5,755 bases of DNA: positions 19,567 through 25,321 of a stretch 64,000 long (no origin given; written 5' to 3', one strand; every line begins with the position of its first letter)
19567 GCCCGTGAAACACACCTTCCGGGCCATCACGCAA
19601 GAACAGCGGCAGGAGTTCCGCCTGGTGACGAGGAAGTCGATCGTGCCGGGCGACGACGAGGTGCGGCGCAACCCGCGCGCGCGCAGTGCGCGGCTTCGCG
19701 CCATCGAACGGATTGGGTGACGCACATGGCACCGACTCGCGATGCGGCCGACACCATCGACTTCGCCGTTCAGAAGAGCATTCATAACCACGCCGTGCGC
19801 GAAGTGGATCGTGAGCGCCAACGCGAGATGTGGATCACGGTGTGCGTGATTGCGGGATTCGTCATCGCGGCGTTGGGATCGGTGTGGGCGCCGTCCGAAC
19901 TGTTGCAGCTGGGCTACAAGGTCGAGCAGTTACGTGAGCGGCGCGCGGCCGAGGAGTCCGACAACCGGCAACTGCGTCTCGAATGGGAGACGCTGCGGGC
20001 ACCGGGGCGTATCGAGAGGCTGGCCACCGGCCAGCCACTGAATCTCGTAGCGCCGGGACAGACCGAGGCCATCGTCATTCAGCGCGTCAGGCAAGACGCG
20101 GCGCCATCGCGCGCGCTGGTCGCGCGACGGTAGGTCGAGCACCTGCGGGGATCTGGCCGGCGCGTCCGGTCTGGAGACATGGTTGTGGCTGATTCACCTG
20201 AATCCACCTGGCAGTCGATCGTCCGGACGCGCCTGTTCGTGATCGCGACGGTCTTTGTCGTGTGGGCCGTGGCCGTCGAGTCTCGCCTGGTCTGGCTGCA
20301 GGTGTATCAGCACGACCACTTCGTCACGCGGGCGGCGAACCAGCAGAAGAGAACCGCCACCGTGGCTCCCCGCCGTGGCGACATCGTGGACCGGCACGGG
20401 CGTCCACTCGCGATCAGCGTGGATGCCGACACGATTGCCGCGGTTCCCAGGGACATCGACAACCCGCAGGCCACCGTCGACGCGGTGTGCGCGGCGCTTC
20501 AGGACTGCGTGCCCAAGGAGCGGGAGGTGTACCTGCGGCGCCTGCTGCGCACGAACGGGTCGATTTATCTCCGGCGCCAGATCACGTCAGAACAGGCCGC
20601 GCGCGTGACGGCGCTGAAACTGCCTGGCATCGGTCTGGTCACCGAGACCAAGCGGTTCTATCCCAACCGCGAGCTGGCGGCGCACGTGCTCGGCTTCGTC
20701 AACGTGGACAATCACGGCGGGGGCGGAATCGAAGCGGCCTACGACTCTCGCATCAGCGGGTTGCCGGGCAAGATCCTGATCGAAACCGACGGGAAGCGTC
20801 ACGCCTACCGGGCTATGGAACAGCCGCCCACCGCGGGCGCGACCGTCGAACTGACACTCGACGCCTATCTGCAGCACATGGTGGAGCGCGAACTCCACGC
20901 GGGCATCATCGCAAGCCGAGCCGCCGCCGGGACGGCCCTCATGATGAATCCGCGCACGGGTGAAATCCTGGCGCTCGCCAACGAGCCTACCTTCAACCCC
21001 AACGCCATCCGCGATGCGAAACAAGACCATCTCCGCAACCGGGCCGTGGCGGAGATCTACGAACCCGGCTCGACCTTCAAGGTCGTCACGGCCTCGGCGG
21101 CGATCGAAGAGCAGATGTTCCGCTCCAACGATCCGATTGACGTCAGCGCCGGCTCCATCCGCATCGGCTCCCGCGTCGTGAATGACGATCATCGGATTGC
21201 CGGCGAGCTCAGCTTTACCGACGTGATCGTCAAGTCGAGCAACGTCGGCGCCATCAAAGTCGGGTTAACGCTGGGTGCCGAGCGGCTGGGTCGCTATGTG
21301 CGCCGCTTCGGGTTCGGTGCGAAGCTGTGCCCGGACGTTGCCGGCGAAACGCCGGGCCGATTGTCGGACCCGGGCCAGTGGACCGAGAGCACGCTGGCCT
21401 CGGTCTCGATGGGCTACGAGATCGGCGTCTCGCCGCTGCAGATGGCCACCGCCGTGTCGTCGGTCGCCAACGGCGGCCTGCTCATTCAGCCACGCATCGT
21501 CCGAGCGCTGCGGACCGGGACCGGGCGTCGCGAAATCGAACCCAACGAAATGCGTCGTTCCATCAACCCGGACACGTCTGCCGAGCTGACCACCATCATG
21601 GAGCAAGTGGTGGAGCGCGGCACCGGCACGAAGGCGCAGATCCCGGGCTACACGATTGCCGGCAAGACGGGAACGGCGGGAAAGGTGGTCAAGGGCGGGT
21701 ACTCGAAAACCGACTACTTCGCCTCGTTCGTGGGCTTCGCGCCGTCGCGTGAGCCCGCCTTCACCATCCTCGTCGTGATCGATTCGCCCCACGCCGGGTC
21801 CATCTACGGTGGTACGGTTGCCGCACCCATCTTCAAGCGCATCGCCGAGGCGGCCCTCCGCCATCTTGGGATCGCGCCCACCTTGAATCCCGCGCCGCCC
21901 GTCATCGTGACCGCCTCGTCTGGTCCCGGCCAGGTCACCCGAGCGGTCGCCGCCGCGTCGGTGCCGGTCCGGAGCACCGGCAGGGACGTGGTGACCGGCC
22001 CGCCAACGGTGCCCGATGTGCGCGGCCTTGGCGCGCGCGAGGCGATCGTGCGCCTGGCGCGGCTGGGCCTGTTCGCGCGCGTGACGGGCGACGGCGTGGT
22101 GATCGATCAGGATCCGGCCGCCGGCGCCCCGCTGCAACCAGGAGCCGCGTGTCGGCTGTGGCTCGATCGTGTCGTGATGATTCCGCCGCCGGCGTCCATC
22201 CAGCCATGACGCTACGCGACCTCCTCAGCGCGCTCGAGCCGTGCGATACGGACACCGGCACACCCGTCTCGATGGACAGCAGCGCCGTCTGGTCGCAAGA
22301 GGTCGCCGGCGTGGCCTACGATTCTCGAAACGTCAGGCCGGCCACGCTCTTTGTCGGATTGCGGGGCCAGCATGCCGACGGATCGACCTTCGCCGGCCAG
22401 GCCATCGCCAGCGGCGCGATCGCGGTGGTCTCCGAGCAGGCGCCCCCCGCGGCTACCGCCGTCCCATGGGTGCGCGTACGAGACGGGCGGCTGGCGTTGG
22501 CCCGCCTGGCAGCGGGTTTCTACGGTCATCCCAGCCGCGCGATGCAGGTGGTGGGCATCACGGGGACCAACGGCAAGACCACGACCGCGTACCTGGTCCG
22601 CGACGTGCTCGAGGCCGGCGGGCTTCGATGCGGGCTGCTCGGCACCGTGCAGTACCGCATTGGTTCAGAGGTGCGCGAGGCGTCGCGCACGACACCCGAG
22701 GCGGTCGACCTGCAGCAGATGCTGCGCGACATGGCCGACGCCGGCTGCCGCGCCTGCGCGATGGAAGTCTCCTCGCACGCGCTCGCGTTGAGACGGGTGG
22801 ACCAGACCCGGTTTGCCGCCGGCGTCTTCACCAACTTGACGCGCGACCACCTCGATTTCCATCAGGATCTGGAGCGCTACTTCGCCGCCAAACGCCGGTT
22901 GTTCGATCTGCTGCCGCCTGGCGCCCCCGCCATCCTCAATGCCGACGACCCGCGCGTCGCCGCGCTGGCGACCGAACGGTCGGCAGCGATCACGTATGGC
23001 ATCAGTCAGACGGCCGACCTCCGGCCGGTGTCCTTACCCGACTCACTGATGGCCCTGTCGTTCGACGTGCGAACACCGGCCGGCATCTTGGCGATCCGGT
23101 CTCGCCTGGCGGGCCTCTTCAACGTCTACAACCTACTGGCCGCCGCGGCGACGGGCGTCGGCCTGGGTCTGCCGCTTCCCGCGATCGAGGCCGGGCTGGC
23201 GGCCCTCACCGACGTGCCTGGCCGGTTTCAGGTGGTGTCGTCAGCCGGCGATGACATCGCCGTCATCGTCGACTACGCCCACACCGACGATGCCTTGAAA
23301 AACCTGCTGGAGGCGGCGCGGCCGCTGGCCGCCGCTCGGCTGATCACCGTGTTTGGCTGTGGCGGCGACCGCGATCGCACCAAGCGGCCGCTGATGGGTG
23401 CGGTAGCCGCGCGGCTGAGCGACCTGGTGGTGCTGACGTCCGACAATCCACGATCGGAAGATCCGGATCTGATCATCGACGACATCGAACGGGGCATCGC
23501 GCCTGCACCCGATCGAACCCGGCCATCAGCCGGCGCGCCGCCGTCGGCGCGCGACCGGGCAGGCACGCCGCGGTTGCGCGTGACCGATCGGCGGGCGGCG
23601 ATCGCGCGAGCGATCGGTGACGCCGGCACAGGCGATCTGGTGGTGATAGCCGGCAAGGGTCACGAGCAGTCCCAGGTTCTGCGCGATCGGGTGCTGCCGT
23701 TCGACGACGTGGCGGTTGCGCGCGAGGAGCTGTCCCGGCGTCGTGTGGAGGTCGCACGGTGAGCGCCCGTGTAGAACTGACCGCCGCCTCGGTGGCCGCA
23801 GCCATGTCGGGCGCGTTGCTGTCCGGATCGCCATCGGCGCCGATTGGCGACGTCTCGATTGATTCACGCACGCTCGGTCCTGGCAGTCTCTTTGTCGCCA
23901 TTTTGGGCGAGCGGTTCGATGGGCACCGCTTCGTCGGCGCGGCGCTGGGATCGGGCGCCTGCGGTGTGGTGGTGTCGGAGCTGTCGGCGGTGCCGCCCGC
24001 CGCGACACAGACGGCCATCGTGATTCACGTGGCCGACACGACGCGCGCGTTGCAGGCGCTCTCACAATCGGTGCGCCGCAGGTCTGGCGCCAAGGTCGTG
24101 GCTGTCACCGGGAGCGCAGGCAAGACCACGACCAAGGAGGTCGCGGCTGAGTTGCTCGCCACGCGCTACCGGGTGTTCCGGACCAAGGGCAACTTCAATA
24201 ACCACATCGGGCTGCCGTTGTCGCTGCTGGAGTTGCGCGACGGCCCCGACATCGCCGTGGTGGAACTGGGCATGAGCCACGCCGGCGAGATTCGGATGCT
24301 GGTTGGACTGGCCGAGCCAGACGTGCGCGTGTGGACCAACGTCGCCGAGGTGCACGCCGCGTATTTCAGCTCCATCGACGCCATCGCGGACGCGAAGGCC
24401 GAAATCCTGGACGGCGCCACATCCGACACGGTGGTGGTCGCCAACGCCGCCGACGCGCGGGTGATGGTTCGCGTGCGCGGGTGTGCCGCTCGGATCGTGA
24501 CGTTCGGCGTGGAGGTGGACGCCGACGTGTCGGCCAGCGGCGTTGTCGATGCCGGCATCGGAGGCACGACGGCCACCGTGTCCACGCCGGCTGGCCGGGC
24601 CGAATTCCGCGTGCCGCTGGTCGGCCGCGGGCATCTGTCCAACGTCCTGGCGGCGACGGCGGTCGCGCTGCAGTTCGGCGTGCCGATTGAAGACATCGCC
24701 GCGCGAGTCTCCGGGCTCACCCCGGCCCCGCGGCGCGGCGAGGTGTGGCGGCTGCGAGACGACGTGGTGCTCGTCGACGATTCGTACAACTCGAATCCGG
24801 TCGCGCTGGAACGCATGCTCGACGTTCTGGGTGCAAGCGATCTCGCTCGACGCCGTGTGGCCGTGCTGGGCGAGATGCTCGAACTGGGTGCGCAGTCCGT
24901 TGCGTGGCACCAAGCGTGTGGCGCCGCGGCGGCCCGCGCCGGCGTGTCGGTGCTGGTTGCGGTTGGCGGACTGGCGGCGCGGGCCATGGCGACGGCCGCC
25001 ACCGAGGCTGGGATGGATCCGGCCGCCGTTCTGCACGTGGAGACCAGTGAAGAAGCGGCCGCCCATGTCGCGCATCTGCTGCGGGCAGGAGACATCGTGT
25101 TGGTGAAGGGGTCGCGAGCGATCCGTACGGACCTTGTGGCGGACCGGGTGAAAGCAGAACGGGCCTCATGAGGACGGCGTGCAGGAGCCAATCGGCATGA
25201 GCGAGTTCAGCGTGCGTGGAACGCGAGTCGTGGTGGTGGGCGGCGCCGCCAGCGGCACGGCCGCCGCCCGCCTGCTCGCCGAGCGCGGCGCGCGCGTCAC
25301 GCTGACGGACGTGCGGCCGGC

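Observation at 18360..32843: dcw cluster lacks both lipid-linked steps (mraY, murG) as well as murB and ddl, with clean junctions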

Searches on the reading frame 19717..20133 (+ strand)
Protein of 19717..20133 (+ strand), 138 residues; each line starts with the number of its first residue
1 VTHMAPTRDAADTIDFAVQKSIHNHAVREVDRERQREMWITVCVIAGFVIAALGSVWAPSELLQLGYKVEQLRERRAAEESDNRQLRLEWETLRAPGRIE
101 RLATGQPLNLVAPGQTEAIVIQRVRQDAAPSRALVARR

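Call 50: search_protein_families(library=pfam, proteins=[window:19717-20133:+], max_evalue=0.001)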
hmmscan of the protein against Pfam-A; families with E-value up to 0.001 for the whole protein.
window:19717-20133:+ (138 aa): 1 family
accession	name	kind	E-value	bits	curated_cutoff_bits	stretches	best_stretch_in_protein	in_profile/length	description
PF04999.18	FtsL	-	0.0003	21.2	22.9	1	39-122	14-96/97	Cell division protein FtsL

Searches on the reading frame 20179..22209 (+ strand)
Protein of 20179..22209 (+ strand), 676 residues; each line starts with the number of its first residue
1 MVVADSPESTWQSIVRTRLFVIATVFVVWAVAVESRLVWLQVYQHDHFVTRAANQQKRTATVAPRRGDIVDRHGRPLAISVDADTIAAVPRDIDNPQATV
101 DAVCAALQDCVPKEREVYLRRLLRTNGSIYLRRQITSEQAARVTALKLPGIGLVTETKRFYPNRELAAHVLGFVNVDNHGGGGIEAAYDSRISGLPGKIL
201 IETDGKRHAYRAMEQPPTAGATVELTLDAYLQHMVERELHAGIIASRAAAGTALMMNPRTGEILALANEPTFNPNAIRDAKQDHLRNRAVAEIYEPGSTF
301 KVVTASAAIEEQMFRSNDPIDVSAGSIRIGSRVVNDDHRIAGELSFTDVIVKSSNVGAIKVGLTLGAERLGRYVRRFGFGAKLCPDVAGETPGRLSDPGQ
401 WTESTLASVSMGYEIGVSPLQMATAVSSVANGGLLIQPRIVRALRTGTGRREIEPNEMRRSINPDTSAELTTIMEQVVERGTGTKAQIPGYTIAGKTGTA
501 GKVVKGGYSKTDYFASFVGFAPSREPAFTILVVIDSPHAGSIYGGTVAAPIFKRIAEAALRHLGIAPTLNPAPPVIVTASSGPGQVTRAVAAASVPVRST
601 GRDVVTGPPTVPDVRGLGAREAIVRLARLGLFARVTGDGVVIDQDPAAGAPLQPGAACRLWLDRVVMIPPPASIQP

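Call 3: search_protein_families(library=pfam, proteins=[window:20179-22209:+])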
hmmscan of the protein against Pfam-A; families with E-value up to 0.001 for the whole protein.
window:20179-22209:+ (676 aa): 4 families
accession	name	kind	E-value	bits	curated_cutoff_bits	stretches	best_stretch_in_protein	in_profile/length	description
PF00905.27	Transpeptidase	-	5.3e-75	252.8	22.1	1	251-556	1-298/299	Penicillin binding protein transpeptidase domain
PF03717.20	PBP_dimer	-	1.3e-17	65.2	24.4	1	62-204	2-170/180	Penicillin-binding Protein dimerisation domain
PF03793.24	PASTA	-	8.6e-09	35.7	23.2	1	610-662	2-62/64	PASTA domain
PF21922.1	PBP_dimer_2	-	0.00014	22.5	27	0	158-195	24-60/83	Penicillin binding protein A dimerisation domain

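Call 4: search_protein_families(library=ncbifam, proteins=[window:20179-22209:+])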
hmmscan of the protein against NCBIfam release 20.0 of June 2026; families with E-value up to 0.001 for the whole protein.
window:20179-22209:+ (676 aa): 23 families
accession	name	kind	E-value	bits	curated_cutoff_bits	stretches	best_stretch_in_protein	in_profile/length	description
TIGR02214.1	spoVD_pbp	equivalog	4.3e-140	468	688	1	20-570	5-565/636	stage V sporulation protein D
TIGR03423.1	pbp2_mrdA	equivalog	1e-99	334.7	455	1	18-560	2-591/593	penicillin-binding protein 2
NF053573.1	PBP2_PenA_Neis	exception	1.7e-99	334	1105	1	17-568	26-569/572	peptidoglycan D,D-transpeptidase PBP2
NF011685.0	PRK15105.1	subfamily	6.2e-97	325.6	737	1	15-568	20-566/588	peptidoglycan glycosyltransferase FtsI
NF038271.1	strep_PBP2X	exception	1.9e-49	168.6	1050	1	143-553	167-610/750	penicillin-binding protein PBP2X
TIGR02074.1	PBP_1a_fam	subfamily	5.7e-38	131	508.75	1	217-560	220-533/535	PBP1A family penicillin-binding protein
NF008061.0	PRK10795.1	equivalog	5.2e-37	127.7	962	2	180-502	207-551/634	peptidoglycan DD-transpeptidase MrdA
NF051842.1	PBP4_5_Efaec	equivalog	1.2e-32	113.1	700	1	60-506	159-619/668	penicillin-binding protein PBP4(5)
NF038278.1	strep_PBP2B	exception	1.8e-23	82.9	975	2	151-540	233-656/678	penicillin-binding protein PBP2B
NF051885.1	tranpepglycosPbpC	equivalog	8.5e-21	74.2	900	1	219-566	290-600/632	multimodular transpeptidase-transglycosylase PbpC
NF038272.1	strep_PBP1A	exception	2.2e-15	56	1075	1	287-500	357-559/658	penicillin-binding protein PBP1A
NF000407.1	MECC_PBP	exception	6.7e-14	51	1500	1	43-509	124-607/665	PBP2a family beta-lactam-resistant peptidoglycan transpeptidase MecC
NF000237.1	MECA_PBP2A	equivalog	5e-13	48.2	750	1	55-509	140-610/668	PBP2a family beta-lactam-resistant peptidoglycan transpeptidase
NF033378.1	MECD_PBP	exception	8.8e-13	47.4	1450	1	54-520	141-629/678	PBP2a family beta-lactam-resistant peptidoglycan transpeptidase MecD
NF038276.1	strep_PBP2A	exception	1.1e-12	47.1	1100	1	289-506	387-585/716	penicillin-binding protein PBP2A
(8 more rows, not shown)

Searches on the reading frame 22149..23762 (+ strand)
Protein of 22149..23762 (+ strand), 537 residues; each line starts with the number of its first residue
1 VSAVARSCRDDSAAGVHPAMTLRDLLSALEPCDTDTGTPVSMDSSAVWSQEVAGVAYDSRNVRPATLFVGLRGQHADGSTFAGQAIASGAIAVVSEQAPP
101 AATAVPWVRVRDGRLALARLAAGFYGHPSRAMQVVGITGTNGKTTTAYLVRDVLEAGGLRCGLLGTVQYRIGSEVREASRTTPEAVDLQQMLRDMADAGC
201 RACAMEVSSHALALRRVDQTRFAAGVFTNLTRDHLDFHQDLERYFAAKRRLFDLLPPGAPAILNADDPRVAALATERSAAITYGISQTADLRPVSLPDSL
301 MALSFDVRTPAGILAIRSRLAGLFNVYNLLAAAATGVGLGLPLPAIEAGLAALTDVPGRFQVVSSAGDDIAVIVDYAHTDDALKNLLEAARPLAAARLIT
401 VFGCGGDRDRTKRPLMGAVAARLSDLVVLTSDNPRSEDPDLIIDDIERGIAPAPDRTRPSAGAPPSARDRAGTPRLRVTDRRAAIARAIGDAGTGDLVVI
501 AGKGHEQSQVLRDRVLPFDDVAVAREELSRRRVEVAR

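Call 3: search_protein_families(library=pfam, proteins=[window:22149-23762:+])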
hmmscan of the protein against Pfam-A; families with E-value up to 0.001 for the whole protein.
window:22149-23762:+ (537 aa): 3 families
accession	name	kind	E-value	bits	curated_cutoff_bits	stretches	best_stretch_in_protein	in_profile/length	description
PF08245.18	Mur_ligase_M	-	2.3e-55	188.1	24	1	137-335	1-199/200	Mur ligase middle domain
PF02875.26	Mur_ligase_C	-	2.7e-31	109.5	28.4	1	358-504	1-127/127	Mur ligase, glutamate ligase domain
PF01225.30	Mur_ligase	-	1.1e-10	42.2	21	1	52-125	2-95/95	Mur ligase family, catalytic domain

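Call 4: search_protein_families(library=ncbifam, proteins=[window:22149-23762:+])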
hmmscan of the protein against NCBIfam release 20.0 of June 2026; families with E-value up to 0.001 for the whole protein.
window:22149-23762:+ (537 aa): 30 families (the best 25 are shown)
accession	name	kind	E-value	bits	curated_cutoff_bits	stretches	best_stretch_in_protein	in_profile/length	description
NF001126.0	PRK00139.1-4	equivalog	4.9e-161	536.6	373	1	49-530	20-484/486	UDP-N-acetylmuramoyl-L-alanyl-D-glutamate--2,6-diaminopimelate ligase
NF008896.0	PRK11929.1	equivalog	1.3e-154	516.4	1023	1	50-529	27-499/965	bifunctional UDP-N-acetylmuramoyl-L-alanyl-D-glutamate--2,6-diaminopimelate ligase MurE/UDP-N-acetylmuramoyl-tripeptide--D-alanyl-D-alanine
NF001124.0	PRK00139.1-2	equivalog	5.6e-150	500.4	476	1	45-531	21-495/500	UDP-N-acetylmuramoyl-L-alanyl-D-glutamate--2,6-diaminopimelate ligase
TIGR01085.1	murE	subfamily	1.7e-149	498.7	257.3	1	50-527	2-470/472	UDP-N-acetylmuramyl-tripeptide synthetase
NF001123.0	PRK00139.1-1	equivalog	1.4e-116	390.1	586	1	49-527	17-488/493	UDP-N-acetylmuramoyl-L-alanyl-D-glutamate--2,6-diaminopimelate ligase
NF010628.0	PRK14022.1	equivalog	5.3e-90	302.4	536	1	51-513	34-465/483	UDP-N-acetylmuramoyl-L-alanyl-D-glutamate--L-lysine ligase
NF001130.0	PRK00139.2-4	equivalog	2.3e-60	204.8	715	2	50-252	29-235/516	UDP-N-acetylmuramoyl-L-alanyl-D-glutamate--2,6-diaminopimelate ligase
NF001129.0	PRK00139.2-3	equivalog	6.1e-49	166.9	762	1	49-519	38-505/517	UDP-N-acetylmuramoyl-L-alanyl-D-glutamate--2,6-diaminopimelate ligase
NF001127.0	PRK00139.2-1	equivalog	1.6e-45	155.8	997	2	51-251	30-234/520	UDP-N-acetylmuramoyl-L-alanyl-D-glutamate--2,6-diaminopimelate ligase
NF001131.0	PRK00139.2-5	equivalog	1.4e-42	146.2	1000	1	48-447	30-421/483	UDP-N-acetylmuramoyl-L-alanyl-D-glutamate--2,6-diaminopimelate ligase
TIGR01143.1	murF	subfamily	7.8e-38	130.5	288.6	2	58-156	2-98/418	UDP-N-acetylmuramoyl-tripeptide--D-alanyl-D-alanine ligase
TIGR02068.2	cya_phycin_syn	equivalog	1.7e-30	105.7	850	2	324-452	683-814/862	cyanophycin synthetase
NF010623.0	PRK14016.1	subfamily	4.7e-30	104.4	877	1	133-500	481-848/871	cyanophycin synthetase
NF053645.1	pMurC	equivalog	8e-29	100.7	560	3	303-403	298-397/492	pseudomurein biosynthesis peptide ligase pMurC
TIGR01087.1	murD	equivalog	2.9e-28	99.1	211.95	1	131-379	103-326/441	UDP-N-acetylmuramoyl-L-alanine--D-glutamate ligase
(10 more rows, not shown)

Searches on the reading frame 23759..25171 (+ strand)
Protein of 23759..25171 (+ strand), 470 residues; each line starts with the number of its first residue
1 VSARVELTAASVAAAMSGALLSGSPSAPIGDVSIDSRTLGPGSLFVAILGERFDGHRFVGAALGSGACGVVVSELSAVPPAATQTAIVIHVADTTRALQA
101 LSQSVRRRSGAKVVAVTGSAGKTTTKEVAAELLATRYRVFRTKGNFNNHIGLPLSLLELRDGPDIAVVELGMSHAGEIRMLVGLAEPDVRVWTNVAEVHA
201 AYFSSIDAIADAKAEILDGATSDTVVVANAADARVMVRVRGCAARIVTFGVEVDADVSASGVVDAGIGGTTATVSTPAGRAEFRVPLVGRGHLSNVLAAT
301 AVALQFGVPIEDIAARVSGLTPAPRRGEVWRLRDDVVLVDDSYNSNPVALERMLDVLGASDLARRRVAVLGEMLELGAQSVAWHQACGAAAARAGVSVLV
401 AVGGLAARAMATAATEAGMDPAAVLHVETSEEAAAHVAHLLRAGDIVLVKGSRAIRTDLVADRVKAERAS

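Call 3: search_protein_families(library=pfam, proteins=[window:23759-25171:+])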
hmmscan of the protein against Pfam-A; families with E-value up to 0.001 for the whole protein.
window:23759-25171:+ (470 aa): 3 families
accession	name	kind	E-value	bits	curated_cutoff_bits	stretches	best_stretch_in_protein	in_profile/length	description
PF08245.18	Mur_ligase_M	-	1.3e-41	143.2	24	1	116-303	1-200/200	Mur ligase middle domain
PF02875.26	Mur_ligase_C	-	1.7e-17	64.9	28.4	1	325-453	1-127/127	Mur ligase, glutamate ligase domain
PF01225.30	Mur_ligase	-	1.6e-08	35.2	21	1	32-103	5-92/95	Mur ligase family, catalytic domain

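Call 4: search_protein_families(library=ncbifam, proteins=[window:23759-25171:+])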
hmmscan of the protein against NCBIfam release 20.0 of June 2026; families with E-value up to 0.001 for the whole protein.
window:23759-25171:+ (470 aa): 22 families
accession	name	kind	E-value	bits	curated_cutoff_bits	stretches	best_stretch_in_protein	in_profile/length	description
NF008896.0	PRK11929.1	equivalog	2.9e-114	382.8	1023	1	26-465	524-957/965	bifunctional UDP-N-acetylmuramoyl-L-alanyl-D-glutamate--2,6-diaminopimelate ligase MurE/UDP-N-acetylmuramoyl-tripeptide--D-alanyl-D-alanine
TIGR01143.1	murF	subfamily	6.2e-114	381.2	288.6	1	34-461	1-415/418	UDP-N-acetylmuramoyl-tripeptide--D-alanyl-D-alanine ligase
NF010693.0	PRK14093.1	equivalog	8.7e-80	268.7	544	1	1-462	1-462/479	UDP-N-acetylmuramoylalanyl-D-glutamyl-2,6-diaminopimelate--D-alanyl-D-alanine ligase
NF008041.0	PRK10773.1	equivalog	4.6e-77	259.7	551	1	9-461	6-444/453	UDP-N-acetylmuramoyl-tripeptide--D-alanyl-D-alanine ligase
NF008897.0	PRK11930.1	equivalog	2.8e-62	210.9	804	1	14-466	10-455/822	bifunctional UDP-N-acetylmuramoyl-tripeptide:D-alanyl-D-alanine ligase/alanine racemase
NF001126.0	PRK00139.1-4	equivalog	7.3e-36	123.7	373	2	186-358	193-363/486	UDP-N-acetylmuramoyl-L-alanyl-D-glutamate--2,6-diaminopimelate ligase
TIGR01085.1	murE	subfamily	2.8e-32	112.3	257.3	2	29-134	4-108/472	UDP-N-acetylmuramyl-tripeptide synthetase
NF001124.0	PRK00139.1-2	equivalog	2.3e-31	109.1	476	2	23-134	22-132/500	UDP-N-acetylmuramoyl-L-alanyl-D-glutamate--2,6-diaminopimelate ligase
NF001123.0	PRK00139.1-1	equivalog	9.8e-28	97.1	586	1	24-357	15-370/493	UDP-N-acetylmuramoyl-L-alanyl-D-glutamate--2,6-diaminopimelate ligase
TIGR01087.1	murD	equivalog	5.2e-24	85.1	211.95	1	110-448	103-414/441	UDP-N-acetylmuramoyl-L-alanine--D-glutamate ligase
NF010628.0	PRK14022.1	equivalog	1e-17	64.1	536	2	173-358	188-362/483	UDP-N-acetylmuramoyl-L-alanyl-D-glutamate--L-lysine ligase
TIGR01082.1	murC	equivalog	6.6e-16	58.4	335.1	1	99-355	91-335/449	UDP-N-acetylmuramate--L-alanine ligase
NF053645.1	pMurC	equivalog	1.5e-14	53.6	560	1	111-255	102-249/492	pseudomurein biosynthesis peptide ligase pMurC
NF033197.0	F430_CfbE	equivalog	8.6e-13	48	250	2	280-342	259-320/430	coenzyme F430 synthase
NF053646.1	pMurD1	equivalog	1.7e-12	46.8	610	1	95-348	93-341/465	pseudomurein biosynthesis peptide ligase pMurD1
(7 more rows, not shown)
